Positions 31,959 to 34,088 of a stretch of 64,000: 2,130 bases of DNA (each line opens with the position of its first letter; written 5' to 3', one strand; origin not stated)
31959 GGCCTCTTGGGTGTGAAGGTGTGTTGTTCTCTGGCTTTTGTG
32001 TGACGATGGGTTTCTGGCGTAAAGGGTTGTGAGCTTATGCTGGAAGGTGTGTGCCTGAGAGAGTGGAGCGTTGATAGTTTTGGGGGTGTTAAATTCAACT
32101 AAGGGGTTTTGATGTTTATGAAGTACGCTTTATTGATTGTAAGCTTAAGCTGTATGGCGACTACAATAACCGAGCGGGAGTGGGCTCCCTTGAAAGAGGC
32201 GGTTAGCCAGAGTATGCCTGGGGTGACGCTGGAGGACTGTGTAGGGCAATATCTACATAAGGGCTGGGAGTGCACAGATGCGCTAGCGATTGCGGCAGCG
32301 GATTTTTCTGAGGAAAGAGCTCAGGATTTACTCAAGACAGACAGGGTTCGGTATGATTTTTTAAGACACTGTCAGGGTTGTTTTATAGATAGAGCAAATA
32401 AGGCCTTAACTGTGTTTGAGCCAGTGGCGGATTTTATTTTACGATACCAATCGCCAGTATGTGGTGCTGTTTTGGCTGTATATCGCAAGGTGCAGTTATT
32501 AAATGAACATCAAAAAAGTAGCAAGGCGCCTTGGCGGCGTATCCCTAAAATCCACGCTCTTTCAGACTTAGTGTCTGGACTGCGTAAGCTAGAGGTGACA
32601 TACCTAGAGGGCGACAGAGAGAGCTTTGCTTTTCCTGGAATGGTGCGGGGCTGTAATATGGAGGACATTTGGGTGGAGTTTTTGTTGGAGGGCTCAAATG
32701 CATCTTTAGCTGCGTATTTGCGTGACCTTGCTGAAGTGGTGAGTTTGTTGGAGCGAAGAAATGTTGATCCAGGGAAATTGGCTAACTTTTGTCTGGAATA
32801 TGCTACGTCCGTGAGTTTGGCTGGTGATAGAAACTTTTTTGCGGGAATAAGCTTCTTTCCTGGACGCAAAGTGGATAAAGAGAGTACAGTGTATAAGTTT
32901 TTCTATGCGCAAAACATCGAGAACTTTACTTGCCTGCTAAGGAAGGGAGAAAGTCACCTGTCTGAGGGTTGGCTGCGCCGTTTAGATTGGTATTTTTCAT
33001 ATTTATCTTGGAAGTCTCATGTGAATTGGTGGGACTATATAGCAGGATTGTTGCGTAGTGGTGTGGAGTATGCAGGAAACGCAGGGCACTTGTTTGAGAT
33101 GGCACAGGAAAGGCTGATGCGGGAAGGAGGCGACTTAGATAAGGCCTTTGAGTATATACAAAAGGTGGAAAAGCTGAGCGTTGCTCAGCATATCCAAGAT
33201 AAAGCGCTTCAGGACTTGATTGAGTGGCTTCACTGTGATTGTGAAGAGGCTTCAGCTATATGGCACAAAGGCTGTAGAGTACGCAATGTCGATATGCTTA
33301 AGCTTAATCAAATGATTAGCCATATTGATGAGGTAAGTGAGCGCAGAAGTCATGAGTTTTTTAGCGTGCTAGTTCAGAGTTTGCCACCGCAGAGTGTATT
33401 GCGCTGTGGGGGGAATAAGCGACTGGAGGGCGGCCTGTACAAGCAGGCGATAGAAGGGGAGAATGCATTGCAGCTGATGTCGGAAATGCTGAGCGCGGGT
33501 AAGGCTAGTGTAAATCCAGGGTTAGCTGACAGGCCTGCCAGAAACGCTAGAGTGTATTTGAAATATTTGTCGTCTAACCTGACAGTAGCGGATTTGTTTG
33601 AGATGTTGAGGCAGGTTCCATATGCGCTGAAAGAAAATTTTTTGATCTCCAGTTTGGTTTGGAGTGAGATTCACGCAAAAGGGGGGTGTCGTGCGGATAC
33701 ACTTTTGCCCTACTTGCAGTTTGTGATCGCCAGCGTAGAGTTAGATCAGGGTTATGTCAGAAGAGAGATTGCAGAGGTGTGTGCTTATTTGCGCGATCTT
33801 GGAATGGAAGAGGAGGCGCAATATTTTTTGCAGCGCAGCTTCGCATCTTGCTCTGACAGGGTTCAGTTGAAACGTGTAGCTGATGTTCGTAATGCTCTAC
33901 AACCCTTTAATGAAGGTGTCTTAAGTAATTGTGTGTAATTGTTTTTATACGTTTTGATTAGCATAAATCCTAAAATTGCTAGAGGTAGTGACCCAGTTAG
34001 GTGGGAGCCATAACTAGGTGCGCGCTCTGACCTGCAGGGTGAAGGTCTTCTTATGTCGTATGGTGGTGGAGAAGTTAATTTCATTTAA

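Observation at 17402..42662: Underlying three-gene unit [855-type][720-type][609-type] reiterated about five times with different lesions in each copy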

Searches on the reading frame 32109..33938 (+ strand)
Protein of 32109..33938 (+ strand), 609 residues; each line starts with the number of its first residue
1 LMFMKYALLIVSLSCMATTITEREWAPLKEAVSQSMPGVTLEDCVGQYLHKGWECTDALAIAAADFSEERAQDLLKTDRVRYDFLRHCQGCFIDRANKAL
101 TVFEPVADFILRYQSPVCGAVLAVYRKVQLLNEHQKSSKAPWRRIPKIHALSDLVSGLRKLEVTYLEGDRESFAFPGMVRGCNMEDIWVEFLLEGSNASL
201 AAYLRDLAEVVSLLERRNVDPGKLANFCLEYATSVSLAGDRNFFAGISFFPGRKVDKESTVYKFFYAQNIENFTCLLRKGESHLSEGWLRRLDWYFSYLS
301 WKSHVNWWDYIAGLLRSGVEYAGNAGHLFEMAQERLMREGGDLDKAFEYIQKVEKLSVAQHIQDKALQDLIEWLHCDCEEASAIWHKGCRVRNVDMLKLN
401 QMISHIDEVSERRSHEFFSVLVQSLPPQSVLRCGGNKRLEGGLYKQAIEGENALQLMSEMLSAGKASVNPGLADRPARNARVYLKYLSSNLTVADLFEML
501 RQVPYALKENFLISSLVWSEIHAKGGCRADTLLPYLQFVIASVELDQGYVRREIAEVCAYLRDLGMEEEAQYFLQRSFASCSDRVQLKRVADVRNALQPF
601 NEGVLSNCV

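Call 6: search_protein_families(library=pfam, proteins=[window:32109-33938:+], max_evalue=0.01)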
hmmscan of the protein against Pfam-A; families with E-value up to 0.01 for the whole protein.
window:32109-33938:+ (609 aa): 0 families

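Call 7: search_protein_families(library=ncbifam, proteins=[window:32109-33938:+], max_evalue=0.01)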
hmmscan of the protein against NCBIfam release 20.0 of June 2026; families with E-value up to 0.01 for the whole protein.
window:32109-33938:+ (609 aa): 0 families

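Call 14: find_related_loci(query=window:32109-33938:+, collection=genome_contigs, flank=10000)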
Query window:32109-33938:+ (609 aa) in genome_contigs; peptide patterns used: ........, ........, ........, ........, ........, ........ (x = any residue, [..] = any of these).
51 stretches matched a pattern, but none encodes a relative of the query by tblastn (E <= 1e-3).

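Call 30: search_protein_representatives(alignment_id=A2)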
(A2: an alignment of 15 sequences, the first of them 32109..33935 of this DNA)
Query: 15 sequences, 579 profile positions. Proteins with E-value up to 0.001 (for the whole library): 33; up to 1e-10: 31; up to 1e-30: 22. The best 33 are listed.
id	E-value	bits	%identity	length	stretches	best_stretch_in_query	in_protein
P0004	0.0e+00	1026.8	-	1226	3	6-572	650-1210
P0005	2.9e-218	742.4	-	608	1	4-579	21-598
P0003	7.0e-209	711.4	-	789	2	17-494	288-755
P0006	2.1e-208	709.8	-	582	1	4-551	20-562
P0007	1.7e-190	650.7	-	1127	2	3-578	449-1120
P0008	7.2e-188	642.0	-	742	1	7-579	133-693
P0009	2.4e-181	620.4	-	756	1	4-579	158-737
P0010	1.5e-180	617.9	-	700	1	4-540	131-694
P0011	2.2e-179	613.9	-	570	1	42-578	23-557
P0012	4.8e-174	596.3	-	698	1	4-540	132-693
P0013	8.4e-171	585.6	-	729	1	4-579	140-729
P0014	2.6e-168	577.4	-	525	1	72-569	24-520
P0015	1.1e-148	512.6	-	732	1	4-579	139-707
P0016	2.4e-131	455.4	-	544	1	37-540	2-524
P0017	9.3e-123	427.0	-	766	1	8-578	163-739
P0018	5.0e-105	368.5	-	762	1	7-575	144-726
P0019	4.8e-58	213.3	-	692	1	4-564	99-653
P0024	2.5e-33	131.7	-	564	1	167-565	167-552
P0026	3.6e-29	118.0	-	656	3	288-561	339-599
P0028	6.9e-27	110.4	-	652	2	282-566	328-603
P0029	8.9e-27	110.1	-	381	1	311-557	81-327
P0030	1.9e-23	99.1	-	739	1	18-560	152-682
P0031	4.2e-20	88.0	-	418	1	301-557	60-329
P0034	8.6e-08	47.4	-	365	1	369-577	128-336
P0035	9.9e-04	34.0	-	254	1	433-567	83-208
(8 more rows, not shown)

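Call 32: find_encoding_contigs(protein=P0018, flank=10000, max_places=3)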
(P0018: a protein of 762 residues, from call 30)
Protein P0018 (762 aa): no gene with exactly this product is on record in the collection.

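Call 33: list_cluster_members(proteins=[P0018, P0019, P0024, P0026, P0028, P0029, P0030, P0031, P0034, P0035])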
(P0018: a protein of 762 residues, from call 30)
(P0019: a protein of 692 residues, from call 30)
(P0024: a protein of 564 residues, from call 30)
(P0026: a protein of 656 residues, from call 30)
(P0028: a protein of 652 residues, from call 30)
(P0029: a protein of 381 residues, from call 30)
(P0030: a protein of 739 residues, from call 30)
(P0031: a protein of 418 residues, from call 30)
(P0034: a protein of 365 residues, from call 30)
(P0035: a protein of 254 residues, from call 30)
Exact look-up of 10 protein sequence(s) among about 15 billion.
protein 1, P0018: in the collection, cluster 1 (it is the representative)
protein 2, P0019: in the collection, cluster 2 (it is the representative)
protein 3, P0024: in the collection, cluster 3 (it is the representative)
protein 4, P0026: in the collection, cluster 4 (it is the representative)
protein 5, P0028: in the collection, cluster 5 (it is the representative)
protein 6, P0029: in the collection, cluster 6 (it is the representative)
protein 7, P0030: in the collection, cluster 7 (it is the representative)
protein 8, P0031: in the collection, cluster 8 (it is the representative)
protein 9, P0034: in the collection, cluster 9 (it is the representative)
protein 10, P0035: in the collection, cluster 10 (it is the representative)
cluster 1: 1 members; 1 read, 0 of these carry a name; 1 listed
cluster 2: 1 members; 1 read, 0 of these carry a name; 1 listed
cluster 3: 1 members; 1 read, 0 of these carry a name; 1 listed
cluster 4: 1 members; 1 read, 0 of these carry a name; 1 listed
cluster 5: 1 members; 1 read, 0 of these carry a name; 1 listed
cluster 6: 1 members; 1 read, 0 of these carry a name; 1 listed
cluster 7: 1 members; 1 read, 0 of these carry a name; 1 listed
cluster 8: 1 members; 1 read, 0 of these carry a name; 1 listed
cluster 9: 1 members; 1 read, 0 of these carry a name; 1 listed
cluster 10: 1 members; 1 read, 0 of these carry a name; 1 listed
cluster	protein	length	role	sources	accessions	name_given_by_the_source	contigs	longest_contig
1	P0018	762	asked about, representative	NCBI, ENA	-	-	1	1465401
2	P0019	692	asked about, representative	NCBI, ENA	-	-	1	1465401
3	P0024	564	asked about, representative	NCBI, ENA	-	-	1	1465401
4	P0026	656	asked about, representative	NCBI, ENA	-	-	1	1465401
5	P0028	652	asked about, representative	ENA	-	-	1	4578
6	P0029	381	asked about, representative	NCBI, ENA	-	-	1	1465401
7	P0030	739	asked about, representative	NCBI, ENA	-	-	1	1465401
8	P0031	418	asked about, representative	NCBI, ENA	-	-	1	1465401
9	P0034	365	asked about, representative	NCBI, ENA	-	-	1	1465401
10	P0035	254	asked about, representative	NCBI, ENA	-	-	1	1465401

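Call 34: find_encoding_contigs(protein=P0028, flank=5000, max_places=3)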
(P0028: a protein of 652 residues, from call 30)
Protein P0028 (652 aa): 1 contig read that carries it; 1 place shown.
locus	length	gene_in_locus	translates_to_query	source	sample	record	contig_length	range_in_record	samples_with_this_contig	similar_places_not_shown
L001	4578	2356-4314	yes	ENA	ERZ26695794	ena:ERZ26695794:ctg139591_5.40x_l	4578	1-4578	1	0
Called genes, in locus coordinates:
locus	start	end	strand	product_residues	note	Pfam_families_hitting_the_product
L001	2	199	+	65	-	?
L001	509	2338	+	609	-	-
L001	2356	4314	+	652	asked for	-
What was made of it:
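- On Cassette-type antigenic variation (vls, msp2, pilS, tprK): Only one assembly and one distant 4.6-kb contig (L001) exist (calls 33, 34).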

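Call 35: predict_structure(alignment_id=A2)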
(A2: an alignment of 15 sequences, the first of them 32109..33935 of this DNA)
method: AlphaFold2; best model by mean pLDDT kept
length: 609 residues; sequences in the alignment: 15
mean_pLDDT: 87.2   pTM: 0.78
mean pLDDT of the five models: 87.2, 85.6, 85.3, 84.8, 84.6
residues with pLDDT >= 90: 351; 70-90: 212; 50-70: 35; < 50: 11
segments of 3 or more residues with pLDDT < 50: 601-609
pLDDT, mean of each block of 10 residues (from residue 1): 72 59 75 82 86 86 89 87 92 94 93 91 94 85 88 92 86 92 92 74 90 93 93 91 69 78 94 91 84 96 93 93 90 93 93 89 91 85 87 92 92 89 92 83 93 93 73 81 94 93 84 93 87 93 88 93 92 91 90 86 41
secondary structure, 60 per line:
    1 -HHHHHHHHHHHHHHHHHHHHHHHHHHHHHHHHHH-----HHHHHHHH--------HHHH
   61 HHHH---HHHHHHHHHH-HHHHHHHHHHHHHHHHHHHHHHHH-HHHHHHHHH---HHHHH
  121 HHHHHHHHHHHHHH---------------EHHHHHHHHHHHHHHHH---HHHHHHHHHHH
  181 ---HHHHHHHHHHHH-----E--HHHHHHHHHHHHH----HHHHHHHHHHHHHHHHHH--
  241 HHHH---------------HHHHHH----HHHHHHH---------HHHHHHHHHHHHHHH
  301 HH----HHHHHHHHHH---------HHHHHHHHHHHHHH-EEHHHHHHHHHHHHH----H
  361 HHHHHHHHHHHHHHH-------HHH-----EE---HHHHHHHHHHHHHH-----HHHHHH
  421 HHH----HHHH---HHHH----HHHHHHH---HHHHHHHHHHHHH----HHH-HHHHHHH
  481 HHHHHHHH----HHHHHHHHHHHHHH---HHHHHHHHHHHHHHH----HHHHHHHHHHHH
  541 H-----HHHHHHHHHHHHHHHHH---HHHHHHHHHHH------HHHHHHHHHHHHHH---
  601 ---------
elements in order: H2-35 H41-48 H57-64 H68-77 H79-102 H104-112 H116-134 H151-166 H170-180 H184-195 H204-216 H221-238 H241-244 H260-265 H270-276 H286-302 H307-316 H326-339 H343-355 H360-375 H396-409 H415-423 H428-431 H435-438 H443-449 H453-465 H474-488 H493-506 H510-524 H529-541 H547-563 H567-577 H584-597
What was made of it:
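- The AF2 model of the 609-type has pLDDT 87 and pTM 0.78, with 33 helices (call 35).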

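Call 40: find_related_loci(query=P0026, collection=genome_contigs, flank=10000)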
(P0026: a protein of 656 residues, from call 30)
Query P0026 (656 aa) in genome_contigs; peptide patterns used: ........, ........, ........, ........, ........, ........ (x = any residue, [..] = any of these).
21 stretches matched a pattern, but none encodes a relative of the query by tblastn (E <= 1e-3).
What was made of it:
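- Tried and rejected: Two genome_contigs scans, one with a window protein and one with the non-window paralogue P0026, found nothing (calls 14, 40).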

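Call 61: fold_search(model_id=the predicted structure, library=pdb)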
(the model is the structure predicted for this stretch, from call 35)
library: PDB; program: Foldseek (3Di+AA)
matches with E <= 10: 746; with E <= 0.001: 0
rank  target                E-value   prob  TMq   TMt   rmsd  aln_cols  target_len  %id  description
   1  7rdr_A                1.5e-03  0.95  0.12  0.15  23.8       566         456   16  Circular tandem repeat protein with novel repeat topology and enhanced subunit contact surfaces (released 2021-09-01)
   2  8fni_8                1.0e-02  0.96  0.16  0.18  23.3       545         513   12  Cryo-EM structure of RNase-treated RESC-B in trypanosomal RNA editing (released 2023-07-19)
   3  8tar_V                2.1e-02  0.72  0.14  0.15  26.0       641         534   14  APC/C-CDH1-UBE2C-Ubiquitin-CyclinB-NTD (released 2023-09-27)
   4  8ro0_I                3.1e-02  0.84  0.17  0.15  20.8       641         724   11  Structure of the C. elegans Intron Lariat Spliceosome primed for disassembly (ILS') (released 2024-08-07)
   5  8gel_A                3.2e-02  0.30  0.09  0.11  32.1       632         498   12  Cryo-EM structure of synthetic tetrameric building block sC4 (released 2024-03-13)
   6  8fn4_3                4.6e-02  0.85  0.18  0.21  23.5       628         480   11  Cryo-EM structure of RNase-treated RESC-A in trypanosomal RNA editing (released 2023-07-19)
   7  5ctq_D                5.2e-02  0.60  0.13  0.15  22.8       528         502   14  Crystal structure of human SART3/TIP110 half-a TPR (HAT) domain (released 2016-04-27)
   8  7mq8_LP               6.9e-02  0.63  0.17  0.18  29.9       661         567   11  Cryo-EM structure of the human SSU processome, state pre-A1 (released 2021-09-22)
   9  4cqo_C                6.9e-02  0.57  0.15  0.17  24.6       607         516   13  Structure of the human CNOT1 superfamily homology domain in complex with a Nanos1 peptide (released 2014-04-23)
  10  8pv4_CR               8.0e-02  0.96  0.22  0.30  15.5       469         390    9  Chaetomium thermophilum pre-60S State 2 - pre-5S rotation with Rix1 complex - composite structure (released 2023-11-15)
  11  8u89_A                8.7e-02  0.72  0.20  0.21  26.3       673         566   10  The structure of the PP2A-B56Delta holoenzyme mutant - E197K (released 2024-01-10)
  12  6owo_A                8.7e-02  0.54  0.15  0.16  23.8       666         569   12  CRYO-EM STRUCTURE OF PHOSPHORYLATED AP-2 CORE BOUND TO NECAP (released 2019-09-11)
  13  8c6j_S                8.7e-02  0.54  0.16  0.16  23.5       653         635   11  Human spliceosomal PM5 C* complex (released 2023-07-12)
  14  8pv6_CR               9.3e-02  0.69  0.15  0.17  21.3       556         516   10  Chaetomium thermophilum pre-60S State 3 - post-5S rotation with Rix1 complex with Foot - composite structure (released 2023-11-15)
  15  6ok3_A                9.3e-02  0.57  0.14  0.15  17.9       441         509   11  Crystal structure of Sel1 repeat protein from Oxalobacter formigenes (released 2020-04-15)
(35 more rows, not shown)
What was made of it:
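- On HEAT/ARM repeat proteins: Foldseek TM is at most 0.26 (call 61).
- Closest known: Helicobacter cysteine-rich proteins. Different: Foldseek's Sel1 hit has E=0.09 and TM 0.14 (call 61).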

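Call 68: find_related_loci(query=P0028, collection=metagenome_contigs, flank=10000)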
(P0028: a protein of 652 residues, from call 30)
Query P0028 (652 aa) in metagenome_contigs; peptide patterns used: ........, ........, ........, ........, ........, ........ (x = any residue, [..] = any of these).
58 stretches matched a pattern, but none encodes a relative of the query by tblastn (E <= 1e-3).

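Call 69: find_related_loci(query=window:32109-33938:+, collection=viral_contigs, flank=5000)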
Query window:32109-33938:+ (609 aa) in viral_contigs; peptide patterns used: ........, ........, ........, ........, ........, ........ (x = any residue, [..] = any of these).
3 stretches matched a pattern, but none encodes a relative of the query by tblastn (E <= 1e-3).

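Call 71: search_protein_families(library=pfam, proteins=[window:32109-33938:+], max_evalue=10)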
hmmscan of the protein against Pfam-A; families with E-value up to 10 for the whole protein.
window:32109-33938:+ (609 aa): 0 families
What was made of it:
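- Closest known: Chlamydial polymorphic membrane protein. Different: The proteins here are all-alpha and have no Pfam hit (calls 6, 35, 71).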

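Call 72: search_solved_structures(query=A2, max_evalue=10)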
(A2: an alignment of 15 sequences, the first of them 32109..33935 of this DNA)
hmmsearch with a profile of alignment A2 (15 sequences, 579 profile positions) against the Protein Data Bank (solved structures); distinct sequences matched with E-value up to 10: 0.
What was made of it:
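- No Pfam, NCBIfam or PDB-sequence hits (calls 6, 7, 71, 72).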

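Call 75: search_dna_similar(query=window:32109-33938:+, collection=plasmids, mode=protein, max_evalue=0.001, max_rows=10)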
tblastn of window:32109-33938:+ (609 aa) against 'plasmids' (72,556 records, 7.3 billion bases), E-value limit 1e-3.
No match.

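Call 76: search_dna_similar(query=window:32109-33938:+, collection=phages, mode=protein, max_evalue=0.001, max_rows=10)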
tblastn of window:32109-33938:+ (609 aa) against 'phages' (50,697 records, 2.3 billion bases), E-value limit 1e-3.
No match.
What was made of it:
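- Tried and rejected: Other collections: all negative. metagenome_contigs, viral_contigs, plasmids and phages (calls 68, 69, 75, 76).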
